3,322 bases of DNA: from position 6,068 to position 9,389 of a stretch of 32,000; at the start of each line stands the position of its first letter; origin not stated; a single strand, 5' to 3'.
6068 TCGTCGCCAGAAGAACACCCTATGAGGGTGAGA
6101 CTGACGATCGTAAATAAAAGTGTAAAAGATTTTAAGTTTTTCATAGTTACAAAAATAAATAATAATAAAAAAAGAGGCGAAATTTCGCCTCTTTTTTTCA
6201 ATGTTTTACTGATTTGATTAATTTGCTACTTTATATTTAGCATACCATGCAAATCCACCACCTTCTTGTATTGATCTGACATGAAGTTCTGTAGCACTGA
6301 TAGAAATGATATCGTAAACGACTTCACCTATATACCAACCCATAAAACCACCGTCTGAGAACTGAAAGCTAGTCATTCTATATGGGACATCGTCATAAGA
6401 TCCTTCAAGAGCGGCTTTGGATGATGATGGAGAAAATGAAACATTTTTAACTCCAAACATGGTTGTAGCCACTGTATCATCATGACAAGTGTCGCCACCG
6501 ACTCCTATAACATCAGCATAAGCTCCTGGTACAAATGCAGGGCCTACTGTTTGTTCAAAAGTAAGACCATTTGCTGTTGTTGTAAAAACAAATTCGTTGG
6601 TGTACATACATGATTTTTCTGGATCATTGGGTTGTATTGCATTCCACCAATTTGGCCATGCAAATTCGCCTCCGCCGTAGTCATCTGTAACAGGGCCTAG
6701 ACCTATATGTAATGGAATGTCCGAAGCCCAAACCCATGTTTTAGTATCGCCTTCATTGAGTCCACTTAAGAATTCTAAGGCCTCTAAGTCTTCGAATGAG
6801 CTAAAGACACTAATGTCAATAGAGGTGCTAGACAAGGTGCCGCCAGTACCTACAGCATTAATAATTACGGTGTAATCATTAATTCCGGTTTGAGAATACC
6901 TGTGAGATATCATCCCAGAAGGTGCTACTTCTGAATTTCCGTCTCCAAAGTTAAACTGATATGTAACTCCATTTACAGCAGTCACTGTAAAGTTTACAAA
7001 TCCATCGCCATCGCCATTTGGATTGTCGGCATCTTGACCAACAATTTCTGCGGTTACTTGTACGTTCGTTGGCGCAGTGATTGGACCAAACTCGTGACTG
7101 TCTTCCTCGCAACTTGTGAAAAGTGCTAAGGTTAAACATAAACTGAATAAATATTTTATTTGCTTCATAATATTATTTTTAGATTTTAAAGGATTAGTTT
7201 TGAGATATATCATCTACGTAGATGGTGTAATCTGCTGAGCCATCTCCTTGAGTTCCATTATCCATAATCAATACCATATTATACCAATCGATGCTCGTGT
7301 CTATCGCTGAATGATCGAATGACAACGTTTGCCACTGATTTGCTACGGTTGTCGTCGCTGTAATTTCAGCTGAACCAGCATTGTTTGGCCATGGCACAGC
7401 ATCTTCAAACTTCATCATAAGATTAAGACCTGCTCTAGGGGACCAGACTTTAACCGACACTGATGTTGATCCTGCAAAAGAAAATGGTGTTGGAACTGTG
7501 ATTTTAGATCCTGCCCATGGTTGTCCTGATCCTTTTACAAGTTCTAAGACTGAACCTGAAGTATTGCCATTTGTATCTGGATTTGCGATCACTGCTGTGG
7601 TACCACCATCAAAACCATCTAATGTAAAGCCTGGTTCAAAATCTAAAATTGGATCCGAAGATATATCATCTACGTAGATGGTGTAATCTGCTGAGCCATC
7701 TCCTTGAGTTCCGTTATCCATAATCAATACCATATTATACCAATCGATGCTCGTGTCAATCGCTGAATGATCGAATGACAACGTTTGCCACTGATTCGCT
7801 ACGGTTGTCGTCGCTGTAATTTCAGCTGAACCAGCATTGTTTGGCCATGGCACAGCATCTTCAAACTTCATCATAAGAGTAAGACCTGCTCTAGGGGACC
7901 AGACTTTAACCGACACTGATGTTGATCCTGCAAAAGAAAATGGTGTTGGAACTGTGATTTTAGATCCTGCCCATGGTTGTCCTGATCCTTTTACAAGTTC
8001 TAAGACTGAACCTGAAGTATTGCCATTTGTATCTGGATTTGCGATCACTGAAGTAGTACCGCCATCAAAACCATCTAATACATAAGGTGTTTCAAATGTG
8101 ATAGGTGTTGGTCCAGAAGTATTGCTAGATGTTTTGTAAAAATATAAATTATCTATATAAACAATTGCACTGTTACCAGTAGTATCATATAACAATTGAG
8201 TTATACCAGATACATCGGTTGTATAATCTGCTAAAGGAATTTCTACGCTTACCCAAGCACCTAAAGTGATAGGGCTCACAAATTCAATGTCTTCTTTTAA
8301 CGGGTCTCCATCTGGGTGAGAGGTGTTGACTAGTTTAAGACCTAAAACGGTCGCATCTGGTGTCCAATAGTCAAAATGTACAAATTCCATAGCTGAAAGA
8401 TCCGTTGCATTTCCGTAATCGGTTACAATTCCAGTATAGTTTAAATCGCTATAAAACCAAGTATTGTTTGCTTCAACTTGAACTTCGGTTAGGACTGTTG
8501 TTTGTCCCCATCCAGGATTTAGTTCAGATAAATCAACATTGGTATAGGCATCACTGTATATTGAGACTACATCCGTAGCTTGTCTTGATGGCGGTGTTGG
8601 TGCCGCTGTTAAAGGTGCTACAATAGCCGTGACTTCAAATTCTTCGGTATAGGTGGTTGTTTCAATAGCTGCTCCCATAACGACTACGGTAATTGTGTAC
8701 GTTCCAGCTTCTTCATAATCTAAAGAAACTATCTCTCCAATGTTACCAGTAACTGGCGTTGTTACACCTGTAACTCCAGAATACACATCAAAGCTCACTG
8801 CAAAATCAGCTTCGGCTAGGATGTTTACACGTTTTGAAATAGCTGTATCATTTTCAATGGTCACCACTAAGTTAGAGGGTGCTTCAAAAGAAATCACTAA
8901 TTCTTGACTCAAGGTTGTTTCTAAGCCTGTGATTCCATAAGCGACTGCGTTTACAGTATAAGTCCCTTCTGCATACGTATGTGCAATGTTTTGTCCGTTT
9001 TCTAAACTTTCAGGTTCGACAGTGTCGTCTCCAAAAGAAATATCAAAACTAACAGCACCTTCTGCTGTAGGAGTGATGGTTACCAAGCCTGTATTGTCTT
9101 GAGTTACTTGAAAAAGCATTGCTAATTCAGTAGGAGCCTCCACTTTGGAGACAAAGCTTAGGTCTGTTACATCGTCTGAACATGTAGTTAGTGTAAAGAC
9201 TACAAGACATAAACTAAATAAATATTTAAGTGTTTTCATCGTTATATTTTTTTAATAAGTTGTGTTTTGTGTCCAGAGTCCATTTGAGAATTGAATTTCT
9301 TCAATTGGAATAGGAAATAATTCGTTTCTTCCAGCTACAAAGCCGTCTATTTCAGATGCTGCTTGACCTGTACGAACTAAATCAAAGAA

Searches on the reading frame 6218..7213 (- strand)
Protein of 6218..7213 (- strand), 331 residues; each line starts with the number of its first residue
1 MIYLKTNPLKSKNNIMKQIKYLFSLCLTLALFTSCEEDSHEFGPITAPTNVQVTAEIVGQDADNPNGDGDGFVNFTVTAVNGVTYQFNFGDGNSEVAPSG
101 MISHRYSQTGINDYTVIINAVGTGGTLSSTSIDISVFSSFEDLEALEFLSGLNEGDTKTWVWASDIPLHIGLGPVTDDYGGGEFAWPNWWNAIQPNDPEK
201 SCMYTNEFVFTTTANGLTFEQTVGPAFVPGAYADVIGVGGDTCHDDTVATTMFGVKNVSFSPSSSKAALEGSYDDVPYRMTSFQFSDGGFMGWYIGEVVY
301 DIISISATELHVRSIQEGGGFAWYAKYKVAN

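Call 76: search_protein_families(library=pfam, proteins=[window:6218-7213:-], max_evalue=0.001)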
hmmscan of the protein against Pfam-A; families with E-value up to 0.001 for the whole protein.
window:6218-7213:- (331 aa): 2 families
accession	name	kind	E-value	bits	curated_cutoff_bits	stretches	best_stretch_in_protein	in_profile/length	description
PF00801.26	PKD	-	1.4e-05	25.4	23.5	1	73-129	17-74/80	PKD domain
PF18911.6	PKD_4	-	0.00036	21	27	1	81-128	33-76/85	PKD domain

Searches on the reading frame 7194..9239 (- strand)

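Call 41: search_protein_families(library=pfam, proteins=[window:7194-9239:-], max_evalue=0.01)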
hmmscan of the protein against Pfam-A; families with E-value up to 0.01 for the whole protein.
window:7194-9239:- (681 aa): 3 families
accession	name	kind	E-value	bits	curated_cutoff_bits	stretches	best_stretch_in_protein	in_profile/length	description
PF12109.13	CXCR4_N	-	0.00027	21.3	26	0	506-520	3-17/33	CXCR4 Chemokine receptor N terminal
PF00801.26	PKD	-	0.00067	20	23.5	0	164-191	43-69/80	PKD domain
PF18911.6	PKD_4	-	0.0015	19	27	1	60-112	32-79/85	PKD domain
